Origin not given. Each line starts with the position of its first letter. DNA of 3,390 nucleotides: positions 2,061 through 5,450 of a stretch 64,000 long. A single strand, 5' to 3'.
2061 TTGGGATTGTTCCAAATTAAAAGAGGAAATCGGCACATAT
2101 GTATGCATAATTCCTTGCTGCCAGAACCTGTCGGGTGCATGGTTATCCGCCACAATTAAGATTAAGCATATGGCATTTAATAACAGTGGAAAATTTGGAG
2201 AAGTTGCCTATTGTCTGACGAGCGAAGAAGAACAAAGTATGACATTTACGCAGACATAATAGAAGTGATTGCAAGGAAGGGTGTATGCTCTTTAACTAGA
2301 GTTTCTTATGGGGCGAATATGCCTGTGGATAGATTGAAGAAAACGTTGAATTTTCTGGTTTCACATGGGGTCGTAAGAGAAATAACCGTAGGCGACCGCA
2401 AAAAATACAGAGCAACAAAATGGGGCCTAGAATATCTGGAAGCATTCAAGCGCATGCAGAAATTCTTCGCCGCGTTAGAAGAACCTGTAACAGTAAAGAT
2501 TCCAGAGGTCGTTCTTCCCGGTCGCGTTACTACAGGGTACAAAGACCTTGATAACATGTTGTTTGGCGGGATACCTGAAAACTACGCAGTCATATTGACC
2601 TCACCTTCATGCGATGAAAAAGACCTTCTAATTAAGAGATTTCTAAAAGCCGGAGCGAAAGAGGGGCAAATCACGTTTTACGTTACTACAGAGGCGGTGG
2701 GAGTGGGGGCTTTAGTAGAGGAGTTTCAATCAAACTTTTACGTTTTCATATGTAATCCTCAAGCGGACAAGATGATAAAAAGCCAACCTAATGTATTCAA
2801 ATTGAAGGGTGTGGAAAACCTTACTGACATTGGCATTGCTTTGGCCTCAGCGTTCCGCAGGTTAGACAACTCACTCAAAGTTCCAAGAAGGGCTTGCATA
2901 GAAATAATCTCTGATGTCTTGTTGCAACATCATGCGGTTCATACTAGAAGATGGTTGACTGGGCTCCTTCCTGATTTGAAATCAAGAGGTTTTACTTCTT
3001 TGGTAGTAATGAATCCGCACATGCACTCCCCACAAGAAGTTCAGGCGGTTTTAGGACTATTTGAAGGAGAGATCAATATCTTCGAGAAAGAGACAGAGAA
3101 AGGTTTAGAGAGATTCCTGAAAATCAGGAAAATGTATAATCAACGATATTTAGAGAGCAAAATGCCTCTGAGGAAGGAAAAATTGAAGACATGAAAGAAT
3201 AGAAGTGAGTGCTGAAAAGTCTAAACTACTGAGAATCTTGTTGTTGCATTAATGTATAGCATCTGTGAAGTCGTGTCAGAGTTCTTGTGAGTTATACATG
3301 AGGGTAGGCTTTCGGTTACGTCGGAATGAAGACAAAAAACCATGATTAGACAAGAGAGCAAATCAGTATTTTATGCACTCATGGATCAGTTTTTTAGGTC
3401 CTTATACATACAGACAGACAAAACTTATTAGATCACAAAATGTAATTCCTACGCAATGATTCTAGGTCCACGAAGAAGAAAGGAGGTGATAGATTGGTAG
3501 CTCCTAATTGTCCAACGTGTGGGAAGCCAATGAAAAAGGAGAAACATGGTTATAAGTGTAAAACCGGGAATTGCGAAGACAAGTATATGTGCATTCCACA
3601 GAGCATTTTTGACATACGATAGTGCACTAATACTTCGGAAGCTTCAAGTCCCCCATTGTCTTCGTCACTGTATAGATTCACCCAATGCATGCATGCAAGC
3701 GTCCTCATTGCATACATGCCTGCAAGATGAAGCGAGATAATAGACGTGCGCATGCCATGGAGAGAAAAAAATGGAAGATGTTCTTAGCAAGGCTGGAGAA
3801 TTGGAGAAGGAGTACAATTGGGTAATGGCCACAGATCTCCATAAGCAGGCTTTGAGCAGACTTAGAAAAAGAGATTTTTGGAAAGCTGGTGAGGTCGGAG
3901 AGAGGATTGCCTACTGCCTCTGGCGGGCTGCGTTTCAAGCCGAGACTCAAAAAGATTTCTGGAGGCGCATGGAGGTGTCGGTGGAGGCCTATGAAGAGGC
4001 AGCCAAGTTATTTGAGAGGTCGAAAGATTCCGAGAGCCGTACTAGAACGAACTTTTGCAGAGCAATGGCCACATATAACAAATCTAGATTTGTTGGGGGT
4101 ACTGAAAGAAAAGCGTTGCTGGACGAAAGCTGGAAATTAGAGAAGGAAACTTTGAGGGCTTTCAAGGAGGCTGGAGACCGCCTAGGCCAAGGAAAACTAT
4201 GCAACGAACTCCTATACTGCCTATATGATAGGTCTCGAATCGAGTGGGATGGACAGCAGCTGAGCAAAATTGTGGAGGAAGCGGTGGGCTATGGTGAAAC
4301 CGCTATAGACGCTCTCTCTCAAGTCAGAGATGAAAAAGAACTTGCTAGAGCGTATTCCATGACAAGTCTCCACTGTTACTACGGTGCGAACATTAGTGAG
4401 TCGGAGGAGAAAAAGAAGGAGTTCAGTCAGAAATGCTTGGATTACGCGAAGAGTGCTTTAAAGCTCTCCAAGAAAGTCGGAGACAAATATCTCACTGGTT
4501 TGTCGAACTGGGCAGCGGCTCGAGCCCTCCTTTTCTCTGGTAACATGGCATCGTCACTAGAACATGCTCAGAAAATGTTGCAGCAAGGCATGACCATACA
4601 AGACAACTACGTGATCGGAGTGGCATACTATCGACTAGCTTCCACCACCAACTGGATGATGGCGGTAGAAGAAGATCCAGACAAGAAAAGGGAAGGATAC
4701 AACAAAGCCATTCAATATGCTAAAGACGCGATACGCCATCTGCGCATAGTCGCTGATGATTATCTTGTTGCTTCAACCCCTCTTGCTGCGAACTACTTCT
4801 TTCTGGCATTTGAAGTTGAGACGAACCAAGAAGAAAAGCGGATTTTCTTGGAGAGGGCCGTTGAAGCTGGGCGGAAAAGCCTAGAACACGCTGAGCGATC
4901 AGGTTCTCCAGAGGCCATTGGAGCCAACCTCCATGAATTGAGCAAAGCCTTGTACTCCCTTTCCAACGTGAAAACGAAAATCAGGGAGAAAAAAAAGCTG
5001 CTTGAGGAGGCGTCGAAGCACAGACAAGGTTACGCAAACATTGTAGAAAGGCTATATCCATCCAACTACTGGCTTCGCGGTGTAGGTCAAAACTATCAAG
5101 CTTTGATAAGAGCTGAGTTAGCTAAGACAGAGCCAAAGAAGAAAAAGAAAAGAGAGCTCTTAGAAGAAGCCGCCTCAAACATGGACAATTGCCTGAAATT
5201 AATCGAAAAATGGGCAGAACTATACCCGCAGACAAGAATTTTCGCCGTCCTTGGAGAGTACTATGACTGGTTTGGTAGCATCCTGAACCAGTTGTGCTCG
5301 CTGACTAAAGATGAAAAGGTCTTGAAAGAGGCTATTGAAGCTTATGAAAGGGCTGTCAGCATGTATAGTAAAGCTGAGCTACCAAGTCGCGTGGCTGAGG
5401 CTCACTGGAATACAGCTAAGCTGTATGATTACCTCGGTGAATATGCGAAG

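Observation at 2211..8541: Intact KaiC-like ATPase clustered with two P-loop-less KaiC paralogs (wHTH-fused and TPR-fused): candidate archaeal signalling or switch module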

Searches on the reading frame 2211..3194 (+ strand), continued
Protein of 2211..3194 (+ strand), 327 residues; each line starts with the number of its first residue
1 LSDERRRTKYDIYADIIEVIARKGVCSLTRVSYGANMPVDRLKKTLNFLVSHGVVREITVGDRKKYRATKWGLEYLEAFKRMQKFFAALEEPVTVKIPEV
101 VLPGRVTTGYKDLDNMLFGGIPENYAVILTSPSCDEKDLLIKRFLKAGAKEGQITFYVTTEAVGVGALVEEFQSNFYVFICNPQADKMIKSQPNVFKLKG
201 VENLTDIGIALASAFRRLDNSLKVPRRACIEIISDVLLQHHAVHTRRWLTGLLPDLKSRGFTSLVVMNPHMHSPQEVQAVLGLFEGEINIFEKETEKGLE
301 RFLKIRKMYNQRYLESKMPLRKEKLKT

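Call 17: find_related_loci(query=window:2211-3194:+, collection=genome_contigs, flank=10000)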
Query window:2211-3194:+ (327 aa) in genome_contigs; peptide patterns used: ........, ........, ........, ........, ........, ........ (x = any residue, [..] = any of these).
210 stretches matched a pattern; 91 encode a relative of the query (tblastn E <= 1e-3); the best 80 are kept; 80 distinct loci.
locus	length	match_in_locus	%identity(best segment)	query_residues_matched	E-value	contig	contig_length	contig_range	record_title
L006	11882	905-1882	94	1-326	0e+0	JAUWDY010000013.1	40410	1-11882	MAG: Candidatus Bathyarchaeota archaeon isolate CSMAG_2176 CSMAG_2176_k141_649468_length_40410_cov_13.8246, whole genome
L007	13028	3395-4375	81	1-327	0e+0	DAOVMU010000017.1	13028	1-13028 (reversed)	MAG TPA_asm: Candidatus Bathyarchaeota archaeon isolate CSMAG_1479 CSMAG_1479_k141_224151_length_13028_cov_15.0000, whol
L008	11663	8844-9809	80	1-327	0e+0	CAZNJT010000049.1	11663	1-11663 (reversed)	MAG TPA_asm: uncultured Candidatus Bathyarchaeia archaeon isolate binchicken_co119_491 genome assembly, contig: NODE_737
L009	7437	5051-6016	80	1-323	3e-179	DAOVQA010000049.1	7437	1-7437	MAG TPA_asm: Candidatus Bathyarchaeota archaeon isolate CSMAG_1563 CSMAG_1563_k141_877869_length_7437_cov_125.3546, whol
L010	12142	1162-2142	76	1-327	1e-177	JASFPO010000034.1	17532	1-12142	MAG: Candidatus Bathyarchaeota archaeon isolate D0819M58metaG_Bin_753 D0819M58metaG_FD_scaffold_256_c1, whole genome sho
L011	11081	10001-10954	78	4-321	2e-177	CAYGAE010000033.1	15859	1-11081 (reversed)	MAG TPA_asm: uncultured Candidatus Bathyarchaeia archaeon isolate ERP108616_co2_64 genome assembly, contig: NODE_5985_le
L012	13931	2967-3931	78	1-322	1e-158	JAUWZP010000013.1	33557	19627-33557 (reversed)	MAG: Candidatus Bathyarchaeota archaeon isolate CSMAG_2739 CSMAG_2739_k141_849824_length_33557_cov_9.9424, whole genome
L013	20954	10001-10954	64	4-321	8e-148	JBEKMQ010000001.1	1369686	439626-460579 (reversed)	MAG: Candidatus Bathyarchaeia archaeon isolate SPRUCE 398 SPRUCE_398_1, whole genome shotgun sequence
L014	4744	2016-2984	62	4-326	4e-146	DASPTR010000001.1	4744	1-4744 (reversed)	MAG TPA_asm: Candidatus Acidoferrum sp. isolate SMAG_U12282 k141_1336026, whole genome shotgun sequence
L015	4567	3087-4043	64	3-321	2e-146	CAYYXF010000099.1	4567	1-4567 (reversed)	MAG TPA_asm: uncultured Candidatus Bathyarchaeia archaeon isolate binchicken_co33_214 genome assembly, contig: NODE_3027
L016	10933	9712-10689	61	1-323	3e-136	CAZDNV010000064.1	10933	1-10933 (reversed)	MAG TPA_asm: uncultured Candidatus Bathyarchaeia archaeon isolate binchicken_co91_418 genome assembly, contig: NODE_7559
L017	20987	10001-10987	58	1-326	2e-132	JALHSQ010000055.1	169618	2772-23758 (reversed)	MAG: Candidatus Bathyarchaeota archaeon isolate PFL2 seq_868273, whole genome shotgun sequence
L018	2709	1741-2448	78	91-326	1e-132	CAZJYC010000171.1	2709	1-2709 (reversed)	MAG TPA_asm: uncultured Eubacteriales bacterium isolate binchicken_co327_166 genome assembly, contig: NODE_38491_length_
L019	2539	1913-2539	87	1-209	5e-131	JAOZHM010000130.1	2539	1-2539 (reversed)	MAG: Candidatus Bathyarchaeota archaeon isolate QDN_1 k127_948469, whole genome shotgun sequence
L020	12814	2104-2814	73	91-327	1e-121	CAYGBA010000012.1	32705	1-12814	MAG TPA_asm: uncultured Candidatus Bathyarchaeia archaeon isolate ERP108616_co2_86 genome assembly, contig: NODE_1647_le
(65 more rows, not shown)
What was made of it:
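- Several genomes have at least 3-4 paralogues (call 17).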

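Call 32: search_solved_structures(query=A1, max_evalue=1, show_alignments=2)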
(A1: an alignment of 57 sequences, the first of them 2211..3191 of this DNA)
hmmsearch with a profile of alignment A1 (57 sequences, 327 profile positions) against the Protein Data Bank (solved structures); distinct sequences matched with E-value up to 1: 49.
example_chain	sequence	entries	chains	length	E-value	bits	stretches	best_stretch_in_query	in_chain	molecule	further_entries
8zn7_D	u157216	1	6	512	1.6e-08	37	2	104-265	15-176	KaiC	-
8zn5_B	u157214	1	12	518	4.2e-08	35.6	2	104-265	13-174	KaiC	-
5jwq_A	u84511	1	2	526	1e-07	34.4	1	104-166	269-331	Circadian clock protein kinase KaiC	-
4o0m_A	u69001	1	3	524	1e-07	34.4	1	104-166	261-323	Circadian clock protein kinase KaiC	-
7dy1_A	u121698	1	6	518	1.1e-07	34.3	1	104-166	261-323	Circadian clock protein kinase KaiC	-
2w0m_A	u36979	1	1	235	1.3e-07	34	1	104-309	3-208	SSO2452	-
8zn6_F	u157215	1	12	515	2.8e-07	32.9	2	104-169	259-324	KaiC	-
8jon_A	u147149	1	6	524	2.3e-06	29.9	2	104-168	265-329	Circadian clock oscillator protein KaiC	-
2dr3_A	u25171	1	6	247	3.3e-05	26.1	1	104-167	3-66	UPF0273 protein PH0284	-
7x1y_A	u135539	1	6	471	3.5e-05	26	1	104-170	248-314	Circadian clock oscillator protein KaiC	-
7x1z_A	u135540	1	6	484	3.8e-05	25.9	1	104-170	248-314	Circadian clock oscillator protein KaiC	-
7s65_A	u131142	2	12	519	4.3e-05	25.7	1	104-170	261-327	Circadian clock protein kinase KaiC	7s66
7dyk_A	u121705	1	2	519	4.3e-05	25.7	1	104-170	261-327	Circadian clock protein kinase KaiC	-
8wve_A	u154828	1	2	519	4.4e-05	25.7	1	104-170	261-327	Circadian clock oscillator protein KaiC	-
3k09_A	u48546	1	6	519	4.4e-05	25.7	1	104-170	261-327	Circadian clock protein kinase kaiC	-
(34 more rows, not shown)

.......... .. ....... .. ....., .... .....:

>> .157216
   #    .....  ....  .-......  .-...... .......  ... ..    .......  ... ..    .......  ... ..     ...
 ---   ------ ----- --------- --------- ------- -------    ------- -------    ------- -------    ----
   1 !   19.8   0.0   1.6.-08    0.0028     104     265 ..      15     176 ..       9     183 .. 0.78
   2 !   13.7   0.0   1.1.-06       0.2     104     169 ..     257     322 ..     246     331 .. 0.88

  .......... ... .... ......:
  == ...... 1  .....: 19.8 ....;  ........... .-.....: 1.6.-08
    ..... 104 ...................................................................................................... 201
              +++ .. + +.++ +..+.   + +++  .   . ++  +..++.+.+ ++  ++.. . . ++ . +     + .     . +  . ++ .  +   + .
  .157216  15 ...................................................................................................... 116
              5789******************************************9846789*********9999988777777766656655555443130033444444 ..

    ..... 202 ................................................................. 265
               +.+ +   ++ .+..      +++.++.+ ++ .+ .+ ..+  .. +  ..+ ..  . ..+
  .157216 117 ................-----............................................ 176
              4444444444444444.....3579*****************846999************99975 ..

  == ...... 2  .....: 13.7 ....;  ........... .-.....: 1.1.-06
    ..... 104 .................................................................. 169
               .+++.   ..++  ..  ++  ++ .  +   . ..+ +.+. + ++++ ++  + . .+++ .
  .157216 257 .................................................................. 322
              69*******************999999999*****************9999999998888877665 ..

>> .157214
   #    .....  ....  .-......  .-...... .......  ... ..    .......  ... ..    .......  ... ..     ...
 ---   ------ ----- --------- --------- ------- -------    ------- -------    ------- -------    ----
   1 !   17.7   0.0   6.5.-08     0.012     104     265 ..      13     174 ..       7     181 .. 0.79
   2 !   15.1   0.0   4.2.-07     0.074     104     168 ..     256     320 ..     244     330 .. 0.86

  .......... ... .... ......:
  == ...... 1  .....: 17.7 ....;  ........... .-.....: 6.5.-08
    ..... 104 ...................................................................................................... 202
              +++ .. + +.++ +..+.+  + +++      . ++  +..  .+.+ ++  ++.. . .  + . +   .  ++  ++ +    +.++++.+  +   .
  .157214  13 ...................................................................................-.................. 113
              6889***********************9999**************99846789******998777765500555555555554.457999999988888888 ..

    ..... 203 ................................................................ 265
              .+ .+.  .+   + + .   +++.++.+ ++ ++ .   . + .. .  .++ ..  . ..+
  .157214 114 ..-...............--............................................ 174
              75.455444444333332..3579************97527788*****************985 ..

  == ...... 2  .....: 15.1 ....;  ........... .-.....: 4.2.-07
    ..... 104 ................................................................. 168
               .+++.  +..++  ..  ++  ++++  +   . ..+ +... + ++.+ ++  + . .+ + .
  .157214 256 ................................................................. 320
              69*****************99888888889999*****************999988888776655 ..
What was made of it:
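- On Sso10a chromatin protein family (NF053610): PDB profile hits to Sso10a and Sso10a-2 have E~2e-4 (call 32).
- Checked: A profile of g1 homologues finds KaiC, SSO2452 and PH0284 in the PDB (call 32).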

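Call 34: predict_structure(alignment_id=A1)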
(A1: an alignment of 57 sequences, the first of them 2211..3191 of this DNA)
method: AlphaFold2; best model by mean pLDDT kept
length: 327 residues; sequences in the alignment: 57
mean_pLDDT: 80.3   pTM: 0.61
mean pLDDT of the five models: 80.3, 74.6, 72.4, 71.9, 67.7
residues with pLDDT >= 90: 93; 70-90: 181; 50-70: 20; < 50: 33
segments of 3 or more residues with pLDDT < 50: 1-4, 90-99, 309-327
pLDDT, mean of each block of 10 residues (from residue 1): 55 89 87 86 91 89 88 87 66 43 76 77 84 75 90 91 84 91 89 89 89 82 82 92 93 89 90 89 86 74 66 40 34
secondary structure, 60 per line:
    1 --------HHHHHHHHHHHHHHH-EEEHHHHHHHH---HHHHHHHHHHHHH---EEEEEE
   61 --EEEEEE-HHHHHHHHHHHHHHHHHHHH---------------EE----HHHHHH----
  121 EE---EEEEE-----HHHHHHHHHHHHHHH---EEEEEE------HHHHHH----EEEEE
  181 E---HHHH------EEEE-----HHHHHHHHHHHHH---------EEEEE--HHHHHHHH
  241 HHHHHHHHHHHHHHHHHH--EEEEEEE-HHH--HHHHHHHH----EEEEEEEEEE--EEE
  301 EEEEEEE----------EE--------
elements in order: H9-23 E25-27 H28-35 H39-51 E55-60 E63-68 H70-89 H111-116 E126-130 H136-150 E154-159 H166-171 E176-181 H185-188 E195-198 H204-216 E226-230 H233-258 E261-267 H274-281 E286-295 E298-307
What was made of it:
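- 2211..3194 (+): g1: wHTH-iKaiC regulator (327 aa). Sso10a-like winged helix plus a long dimerisation helix occupies aa 6-89 (nt 2226-2477). A disordered linker spans aa 90-99. The P-loop-less KaiC domain occupies aa 106-312 (nt 2526-3146). The start codon is TTG. AF2 pLDDT 80, with aa 90-99 below 50 (call 34).
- The model shows a wHTH followed by a long helix, as in dimeric Sso10a, which fits a palindromic site (calls 32, 34).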

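Call 41: fold_search(model_id=the predicted structure, library=pdb)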
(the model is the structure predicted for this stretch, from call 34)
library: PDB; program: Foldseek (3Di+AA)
matches with E <= 10: 1892; with E <= 0.001: 453
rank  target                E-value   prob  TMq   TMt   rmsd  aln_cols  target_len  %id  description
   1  2dr3_A                1.0e-11  1.00  0.53  0.72   3.5       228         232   20  Crystal Structure of RecA superfamily ATPase PH0284 from Pyrococcus horikoshii OT3 (released 2006-12-06)
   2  2dr3_F                2.1e-11  1.00  0.53  0.71   3.6       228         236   21  Crystal Structure of RecA superfamily ATPase PH0284 from Pyrococcus horikoshii OT3 (released 2006-12-06)
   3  2w0m                  3.0e-11  1.00  0.50  0.72   3.3       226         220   19  Crystal Structure of sso2452 from Sulfolobus solfataricus P2 (released 2009-05-19)
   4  2dr3_C                1.6e-10  1.00  0.52  0.71   3.5       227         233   22  Crystal Structure of RecA superfamily ATPase PH0284 from Pyrococcus horikoshii OT3 (released 2006-12-06)
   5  8zn6_L                1.6e-10  1.00  0.51  0.36   6.4       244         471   16  Crystal Structure of Designed Clock Protein KaiC (released 2025-04-16)
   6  2dr3_B                1.7e-10  1.00  0.53  0.70   3.6       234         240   21  Crystal Structure of RecA superfamily ATPase PH0284 from Pyrococcus horikoshii OT3 (released 2006-12-06)
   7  7s65_B                2.2e-10  1.00  0.51  0.37   6.9       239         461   16  Compressed conformation of nighttime state KaiC (released 2021-09-22)
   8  2gbl_B                2.2e-10  1.00  0.50  0.35   6.5       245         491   16  Crystal Structure of Full Length Circadian Clock Protein KaiC with Phosphorylation Sites (released 2007-01-23)
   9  7dxq_E                2.5e-10  1.00  0.49  0.35   7.7       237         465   17  Crystal Structure of Cyanobacterial Circadian Clock Protein KaiC (released 2022-04-27)
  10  2dr3_E                3.6e-10  1.00  0.51  0.69   3.9       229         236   21  Crystal Structure of RecA superfamily ATPase PH0284 from Pyrococcus horikoshii OT3 (released 2006-12-06)
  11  8zn5_A                4.3e-10  1.00  0.48  0.36   9.1       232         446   16  Crystal Structure of Designed Clock Protein KaiC (released 2025-04-16)
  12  2gbl_C                4.5e-10  1.00  0.50  0.35   6.6       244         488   16  Crystal Structure of Full Length Circadian Clock Protein KaiC with Phosphorylation Sites (released 2007-01-23)
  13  7s65_C                4.5e-10  1.00  0.49  0.36   6.6       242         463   16  Compressed conformation of nighttime state KaiC (released 2021-09-22)
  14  4o0m_C                4.8e-10  1.00  0.52  0.36   6.9       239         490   16  Crystal structure of T. Elongatus BP-1 Clock Protein KaiC (released 2014-05-14)
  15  7dye_B                5.1e-10  1.00  0.51  0.37   6.4       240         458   17  Crystal Structure of Cyanobacterial Circadian Clock Protein KaiC (released 2022-05-18)
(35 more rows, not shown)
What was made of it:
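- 2211..3194 (+): Foldseek best match PH0284, TM 0.72 (call 41).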

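Call 47: search_protein_families(library=padloc, proteins=[window:2211-3194:+], max_evalue=0.01)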
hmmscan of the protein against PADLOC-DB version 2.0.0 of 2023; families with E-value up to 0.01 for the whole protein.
window:2211-3194:+ (327 aa): 0 families

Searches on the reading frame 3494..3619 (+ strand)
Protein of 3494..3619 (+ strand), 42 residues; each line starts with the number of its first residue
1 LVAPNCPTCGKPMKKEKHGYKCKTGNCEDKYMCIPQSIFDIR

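Call 62: search_protein_families(library=pfam, proteins=[window:3494-3619:+], max_evalue=10)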
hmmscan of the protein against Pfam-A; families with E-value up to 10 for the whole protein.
window:3494-3619:+ (42 aa): 9 families
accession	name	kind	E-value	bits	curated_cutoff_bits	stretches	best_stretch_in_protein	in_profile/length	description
PF21302.3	Zn_ribbon_RlmA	-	0.0024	18.3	27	1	5-25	2-22/44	RlmA, N-terminal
PF09297.16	Zn_ribbon_NUD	-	0.01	16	24.8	1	6-22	6-22/32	NADH pyrophosphatase zinc ribbon domain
PF14169.11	YdjO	-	0.032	14.4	27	1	3-17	39-53/59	Cold-inducible protein YdjO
PF03107.22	C1_2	-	0.097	13.4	26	1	5-27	19-39/48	C1 domain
PF07191.17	Zn_ribbon_6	-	0.11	13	25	1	5-31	2-26/67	Double zinc ribbon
PF14690.11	Zn_ribbon_ISL3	-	0.13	13.1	25.5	1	5-21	4-19/47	zinc-finger of transposase IS204/IS1001/IS1096/IS1165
PF14354.12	Lar_restr_allev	-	0.15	12.7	28.6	1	5-34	5-32/58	Restriction alleviation protein Lar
PF23783.1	Zn_ribbon_TiaS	-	0.21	11.8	27.3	1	4-24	2-24/41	TiaS C-terminal zinc ribbon domain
PF11290.13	DUF3090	-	0.33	11.2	27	1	4-18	154-168/170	Protein of unknown function (DUF3090)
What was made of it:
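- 3494..3622 (+): Small 42-aa zinc-ribbon ORF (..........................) preceded by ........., in the 576-bp spacer upstream of g2. It may be an accessory gene of the TPR protein. Only weak zinc-ribbon Pfam hits (call 62).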

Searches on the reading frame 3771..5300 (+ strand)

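Call 62: search_protein_families(library=pfam, proteins=[window:3771-5300:+], max_evalue=10)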
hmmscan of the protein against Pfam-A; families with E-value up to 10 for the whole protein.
window:3771-5300:+ (510 aa): 3 families
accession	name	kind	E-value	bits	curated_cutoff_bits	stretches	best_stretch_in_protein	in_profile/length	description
PF25607.1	DUF7939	-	0.0033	18.2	27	1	142-170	48-76/81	Domain of unknown function (DUF7939)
PF00512.31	HisKA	-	0.13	12.8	26.9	1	448-480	24-56/66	His Kinase A (phospho-acceptor) domain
PF13424.12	TPR_12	-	0.17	12.6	30.1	1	220-268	20-70/77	Tetratricopeptide repeat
